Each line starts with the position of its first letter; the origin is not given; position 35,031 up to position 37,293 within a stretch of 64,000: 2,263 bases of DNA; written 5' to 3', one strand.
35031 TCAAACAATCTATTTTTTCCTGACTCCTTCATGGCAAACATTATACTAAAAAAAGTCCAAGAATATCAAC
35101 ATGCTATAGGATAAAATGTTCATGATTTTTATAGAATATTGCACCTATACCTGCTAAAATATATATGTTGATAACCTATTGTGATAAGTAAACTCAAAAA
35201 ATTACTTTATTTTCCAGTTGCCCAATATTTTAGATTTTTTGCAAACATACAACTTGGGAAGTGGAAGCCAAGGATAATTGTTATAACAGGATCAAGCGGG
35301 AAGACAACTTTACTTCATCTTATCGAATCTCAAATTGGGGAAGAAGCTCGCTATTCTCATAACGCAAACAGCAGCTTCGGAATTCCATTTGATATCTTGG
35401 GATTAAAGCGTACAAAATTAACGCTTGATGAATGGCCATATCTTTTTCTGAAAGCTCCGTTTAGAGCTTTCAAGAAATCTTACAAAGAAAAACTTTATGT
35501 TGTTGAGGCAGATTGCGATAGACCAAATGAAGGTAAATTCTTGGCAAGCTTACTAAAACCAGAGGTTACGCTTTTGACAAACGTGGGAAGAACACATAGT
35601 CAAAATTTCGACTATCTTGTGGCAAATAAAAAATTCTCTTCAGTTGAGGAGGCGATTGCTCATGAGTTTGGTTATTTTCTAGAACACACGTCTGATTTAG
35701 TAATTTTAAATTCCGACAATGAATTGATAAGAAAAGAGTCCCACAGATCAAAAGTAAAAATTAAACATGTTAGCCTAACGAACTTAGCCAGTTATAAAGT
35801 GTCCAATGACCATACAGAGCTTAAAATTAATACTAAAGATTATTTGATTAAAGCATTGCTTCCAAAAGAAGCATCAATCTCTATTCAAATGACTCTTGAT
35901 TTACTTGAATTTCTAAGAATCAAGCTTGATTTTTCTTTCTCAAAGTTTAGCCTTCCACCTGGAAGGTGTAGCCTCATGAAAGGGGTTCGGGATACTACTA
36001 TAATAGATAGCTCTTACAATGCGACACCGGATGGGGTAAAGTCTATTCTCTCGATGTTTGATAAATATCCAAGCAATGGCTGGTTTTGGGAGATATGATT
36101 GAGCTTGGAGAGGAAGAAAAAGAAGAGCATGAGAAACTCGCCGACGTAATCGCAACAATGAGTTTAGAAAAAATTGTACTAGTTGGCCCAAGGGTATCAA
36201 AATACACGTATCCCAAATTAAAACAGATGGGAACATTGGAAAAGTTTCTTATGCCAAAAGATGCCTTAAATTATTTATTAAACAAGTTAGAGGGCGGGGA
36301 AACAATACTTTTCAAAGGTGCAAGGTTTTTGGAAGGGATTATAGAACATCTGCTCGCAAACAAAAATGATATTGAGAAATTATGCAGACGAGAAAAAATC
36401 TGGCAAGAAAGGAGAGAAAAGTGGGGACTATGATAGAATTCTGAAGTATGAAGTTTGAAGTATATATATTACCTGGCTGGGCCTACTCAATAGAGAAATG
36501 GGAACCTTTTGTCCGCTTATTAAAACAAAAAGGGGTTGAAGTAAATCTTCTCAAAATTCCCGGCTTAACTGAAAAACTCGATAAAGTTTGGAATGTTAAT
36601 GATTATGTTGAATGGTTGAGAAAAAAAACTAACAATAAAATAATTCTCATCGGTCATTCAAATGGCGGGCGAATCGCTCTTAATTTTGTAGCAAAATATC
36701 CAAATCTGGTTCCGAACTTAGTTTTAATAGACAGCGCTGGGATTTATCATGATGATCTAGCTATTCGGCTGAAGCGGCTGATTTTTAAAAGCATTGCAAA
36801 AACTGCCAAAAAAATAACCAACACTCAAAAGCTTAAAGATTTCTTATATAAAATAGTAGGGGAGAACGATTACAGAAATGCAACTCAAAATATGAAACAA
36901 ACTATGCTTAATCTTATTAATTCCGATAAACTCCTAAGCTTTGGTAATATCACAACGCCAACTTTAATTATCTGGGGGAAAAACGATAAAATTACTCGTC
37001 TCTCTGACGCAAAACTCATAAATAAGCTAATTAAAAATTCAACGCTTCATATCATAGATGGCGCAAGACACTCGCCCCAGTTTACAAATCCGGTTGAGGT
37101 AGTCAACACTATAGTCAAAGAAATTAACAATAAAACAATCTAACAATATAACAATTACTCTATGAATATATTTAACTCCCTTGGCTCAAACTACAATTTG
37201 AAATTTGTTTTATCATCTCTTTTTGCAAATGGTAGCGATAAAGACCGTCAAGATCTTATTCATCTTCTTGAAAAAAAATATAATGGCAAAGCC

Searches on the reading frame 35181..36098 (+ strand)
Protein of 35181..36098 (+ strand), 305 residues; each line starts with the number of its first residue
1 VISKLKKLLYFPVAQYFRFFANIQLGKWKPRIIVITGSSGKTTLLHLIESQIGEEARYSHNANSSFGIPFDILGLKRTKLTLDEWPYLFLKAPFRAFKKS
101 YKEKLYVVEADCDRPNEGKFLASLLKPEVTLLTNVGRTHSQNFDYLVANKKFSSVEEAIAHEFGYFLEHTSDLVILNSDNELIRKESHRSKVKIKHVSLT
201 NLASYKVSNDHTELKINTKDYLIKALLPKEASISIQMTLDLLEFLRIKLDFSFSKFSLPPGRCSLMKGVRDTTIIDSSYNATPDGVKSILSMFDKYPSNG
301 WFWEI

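Call 65: search_protein_families(library=pfam, proteins=[window:35181-36098:+], max_evalue=0.001)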
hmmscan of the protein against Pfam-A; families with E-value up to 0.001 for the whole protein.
window:35181-36098:+ (305 aa): 1 family
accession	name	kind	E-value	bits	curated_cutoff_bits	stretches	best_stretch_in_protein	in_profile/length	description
PF08245.18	Mur_ligase_M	-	6.4e-11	43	24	1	35-216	1-168/200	Mur ligase middle domain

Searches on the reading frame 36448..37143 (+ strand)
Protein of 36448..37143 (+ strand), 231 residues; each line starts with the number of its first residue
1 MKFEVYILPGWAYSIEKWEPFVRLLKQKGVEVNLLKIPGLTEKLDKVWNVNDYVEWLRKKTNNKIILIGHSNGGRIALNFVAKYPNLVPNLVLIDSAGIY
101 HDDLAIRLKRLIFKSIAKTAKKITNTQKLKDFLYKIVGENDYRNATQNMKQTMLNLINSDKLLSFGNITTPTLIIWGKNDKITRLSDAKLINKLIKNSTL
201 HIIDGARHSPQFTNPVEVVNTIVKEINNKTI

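Call 31: search_protein_families(library=ncbifam, proteins=[window:36448-37143:+], max_evalue=0.00001)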
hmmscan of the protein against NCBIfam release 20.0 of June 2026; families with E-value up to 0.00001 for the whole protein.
window:36448-37143:+ (231 aa): 19 families
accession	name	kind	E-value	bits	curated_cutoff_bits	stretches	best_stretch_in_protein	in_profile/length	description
NF058580.1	lipase_V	equivalog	2.6e-21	76.4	300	1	52-206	75-219/230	EstV family lipase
TIGR01738.1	bioH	equivalog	2.4e-16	60.1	206.95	1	4-221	6-240/245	pimeloyl-ACP methyl ester esterase BioH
NF050089.1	i_nPHAscl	equivalog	1.8e-14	53.5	300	1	52-140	73-163/288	intracellular short-chain-length polyhydroxyalkanoate depolymerase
NF045948.1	ProImpepThrmp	equivalog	1.2e-13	51.1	500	1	54-133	84-164/291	proline iminopeptidase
NF011457.0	PRK14875.1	equivalog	2.4e-13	49.8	307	1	54-227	189-370/372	acetoin dehydrogenase dihydrolipoyllysine-residue acetyltransferase subunit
NF051488.1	bifunc_PcaDC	exception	2.4e-12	46.7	390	1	54-228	69-252/375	bifunctional 3-oxoadipate enol-lactonase/4-carboxymuconolactone decarboxylase PcaDC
TIGR03695.1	menH_SHCHC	equivalog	7.5e-12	45.2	208.55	1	7-223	7-248/252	2-succinyl-6-hydroxy-2,4-cyclohexadiene-1-carboxylate synthase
TIGR01250.1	pro_imino_pep_2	subfamily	3.2e-11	43.3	167.65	0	165-219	227-280/288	proline iminopeptidase-family hydrolase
NF052614.1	AB_fold_OlsI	equivalog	4.9e-11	42.7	385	1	63-225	89-253/272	ornithine lipid biosynthesis O-acyltransferase OlsI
NF041759.1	mac_hydro_EstT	equivalog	5.8e-10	38.8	450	1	167-226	218-277/278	macrolide hydrolase EstT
TIGR02427.1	protocat_pcaD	equivalog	7.6e-10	38.6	255.85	1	52-223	68-247/251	3-oxoadipate enol-lactonase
TIGR03343.1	biphenyl_bphD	equivalog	1.2e-09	37.8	462.15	1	63-214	101-268/282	2-hydroxy-6-oxo-6-phenylhexa-2,4-dienoate hydrolase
NF045632.1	hydroxlase_HsaD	equivalog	1.6e-09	37.1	400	0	126-215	185-277/290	4,5:9,10-diseco-3-hydroxy-5,9,17-trioxoandrosta-1(10),2-diene-4-oate hydrolase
NF051487.1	bifunc_PcaCD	exception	1.9e-09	37.1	430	1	51-223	226-408/413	bifunctional 4-carboxymuconolactone decarboxylase/3-oxoadipate enol-lactonase PcaCD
NF007954.0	PRK10673.1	equivalog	1.2e-08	34.5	399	1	43-223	61-249/255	esterase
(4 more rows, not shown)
